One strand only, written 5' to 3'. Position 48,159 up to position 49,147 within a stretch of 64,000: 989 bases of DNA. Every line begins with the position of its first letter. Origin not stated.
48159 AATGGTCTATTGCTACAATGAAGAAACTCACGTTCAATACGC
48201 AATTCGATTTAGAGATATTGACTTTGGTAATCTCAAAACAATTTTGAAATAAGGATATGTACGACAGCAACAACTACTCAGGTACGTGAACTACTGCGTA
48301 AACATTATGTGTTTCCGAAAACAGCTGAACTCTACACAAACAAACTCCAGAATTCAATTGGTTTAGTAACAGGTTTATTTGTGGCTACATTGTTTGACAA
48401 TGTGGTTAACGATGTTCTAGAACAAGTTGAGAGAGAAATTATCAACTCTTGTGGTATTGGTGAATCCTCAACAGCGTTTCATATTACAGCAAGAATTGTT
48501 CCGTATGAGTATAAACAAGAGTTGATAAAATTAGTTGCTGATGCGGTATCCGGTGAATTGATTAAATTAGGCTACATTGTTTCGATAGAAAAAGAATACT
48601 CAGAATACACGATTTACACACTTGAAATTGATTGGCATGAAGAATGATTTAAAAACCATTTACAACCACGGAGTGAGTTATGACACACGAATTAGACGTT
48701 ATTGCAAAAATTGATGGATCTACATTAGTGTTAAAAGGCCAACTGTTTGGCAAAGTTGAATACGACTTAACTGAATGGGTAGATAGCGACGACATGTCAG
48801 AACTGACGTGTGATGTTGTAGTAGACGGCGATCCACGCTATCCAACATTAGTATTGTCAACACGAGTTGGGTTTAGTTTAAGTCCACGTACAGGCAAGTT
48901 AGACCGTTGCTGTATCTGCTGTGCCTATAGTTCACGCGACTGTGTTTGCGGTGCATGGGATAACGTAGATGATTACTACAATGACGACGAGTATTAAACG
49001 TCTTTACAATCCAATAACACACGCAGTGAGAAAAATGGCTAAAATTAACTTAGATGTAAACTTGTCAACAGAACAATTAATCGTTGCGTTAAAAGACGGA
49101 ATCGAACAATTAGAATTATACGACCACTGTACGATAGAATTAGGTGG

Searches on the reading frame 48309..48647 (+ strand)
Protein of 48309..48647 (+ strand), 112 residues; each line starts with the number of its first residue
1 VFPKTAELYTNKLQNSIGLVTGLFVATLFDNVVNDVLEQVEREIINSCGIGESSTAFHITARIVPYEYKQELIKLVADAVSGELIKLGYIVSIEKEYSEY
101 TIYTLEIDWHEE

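Call 51: search_protein_families(library=phrogs, proteins=[window:48309-48647:+], max_evalue=0.01)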
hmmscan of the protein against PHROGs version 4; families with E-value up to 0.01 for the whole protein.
window:48309-48647:+ (112 aa): 2 families
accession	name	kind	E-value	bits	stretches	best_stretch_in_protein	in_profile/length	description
phrog_25739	-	unknown function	0.0034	18.8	1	54-93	23-63/82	-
phrog_5321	-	unknown function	0.0083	17.6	0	33-109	18-92/92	-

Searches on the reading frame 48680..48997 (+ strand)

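Call 51: search_protein_families(library=phrogs, proteins=[window:48680-48997:+], max_evalue=0.01)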
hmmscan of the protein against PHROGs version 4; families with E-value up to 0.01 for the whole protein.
window:48680-48997:+ (105 aa): 1 family
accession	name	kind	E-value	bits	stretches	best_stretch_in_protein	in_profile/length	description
phrog_10039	-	unknown function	8.3e-05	24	1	70-95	42-67/75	-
